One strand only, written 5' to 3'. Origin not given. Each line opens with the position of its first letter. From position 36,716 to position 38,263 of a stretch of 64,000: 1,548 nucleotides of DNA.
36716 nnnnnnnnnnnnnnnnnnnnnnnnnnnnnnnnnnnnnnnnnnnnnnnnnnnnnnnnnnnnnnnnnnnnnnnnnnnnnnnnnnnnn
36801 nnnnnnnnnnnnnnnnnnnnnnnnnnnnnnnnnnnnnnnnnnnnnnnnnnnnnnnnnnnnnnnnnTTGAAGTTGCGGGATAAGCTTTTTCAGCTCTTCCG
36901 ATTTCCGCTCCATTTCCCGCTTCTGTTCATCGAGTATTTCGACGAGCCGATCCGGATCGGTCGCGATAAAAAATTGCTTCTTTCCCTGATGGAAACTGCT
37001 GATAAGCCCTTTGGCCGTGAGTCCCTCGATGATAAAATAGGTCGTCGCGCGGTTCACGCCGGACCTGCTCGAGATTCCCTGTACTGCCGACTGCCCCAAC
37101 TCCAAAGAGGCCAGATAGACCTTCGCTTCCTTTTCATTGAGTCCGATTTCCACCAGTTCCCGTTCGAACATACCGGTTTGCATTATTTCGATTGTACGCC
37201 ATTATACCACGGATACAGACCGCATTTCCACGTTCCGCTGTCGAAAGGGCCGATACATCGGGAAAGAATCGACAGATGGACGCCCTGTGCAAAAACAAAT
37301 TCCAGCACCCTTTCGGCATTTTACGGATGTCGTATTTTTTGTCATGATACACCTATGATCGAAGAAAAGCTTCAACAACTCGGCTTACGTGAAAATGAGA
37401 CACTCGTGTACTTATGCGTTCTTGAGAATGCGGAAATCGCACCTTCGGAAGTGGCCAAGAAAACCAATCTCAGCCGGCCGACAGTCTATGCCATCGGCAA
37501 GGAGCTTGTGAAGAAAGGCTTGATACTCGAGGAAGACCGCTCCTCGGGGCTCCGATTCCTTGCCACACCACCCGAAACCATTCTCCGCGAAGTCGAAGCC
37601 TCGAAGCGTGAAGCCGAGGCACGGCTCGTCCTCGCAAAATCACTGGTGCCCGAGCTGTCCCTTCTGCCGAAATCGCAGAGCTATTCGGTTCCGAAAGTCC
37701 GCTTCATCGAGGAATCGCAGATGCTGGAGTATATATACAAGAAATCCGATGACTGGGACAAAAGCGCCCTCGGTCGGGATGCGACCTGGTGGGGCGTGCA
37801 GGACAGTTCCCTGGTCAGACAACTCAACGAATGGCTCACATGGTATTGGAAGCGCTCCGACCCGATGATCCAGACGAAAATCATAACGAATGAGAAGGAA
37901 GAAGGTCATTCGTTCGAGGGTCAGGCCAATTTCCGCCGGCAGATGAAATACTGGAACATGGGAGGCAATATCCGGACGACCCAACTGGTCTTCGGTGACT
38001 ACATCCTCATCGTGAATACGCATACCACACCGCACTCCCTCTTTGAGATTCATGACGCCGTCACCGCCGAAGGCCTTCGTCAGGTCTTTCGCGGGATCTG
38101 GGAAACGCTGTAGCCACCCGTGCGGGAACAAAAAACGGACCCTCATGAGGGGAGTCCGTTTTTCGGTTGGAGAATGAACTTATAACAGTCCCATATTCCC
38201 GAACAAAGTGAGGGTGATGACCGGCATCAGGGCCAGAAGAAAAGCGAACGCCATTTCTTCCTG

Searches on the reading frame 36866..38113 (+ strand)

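Call 48: search_protein_families(library=pfam, proteins=[window:36866-38113:+], max_evalue=0.001)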
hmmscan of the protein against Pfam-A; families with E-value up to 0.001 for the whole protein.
window:36866-38113:+ (415 aa): 2 families
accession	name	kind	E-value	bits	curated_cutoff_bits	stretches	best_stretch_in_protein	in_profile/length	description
PF01978.25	TrmB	-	1.3e-11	44.6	25.6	1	169-236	1-67/68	Sugar-specific transcriptional regulator TrmB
PF13412.12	HTH_24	-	3.4e-06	27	21.9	1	176-220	3-47/48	Winged helix-turn-helix DNA-binding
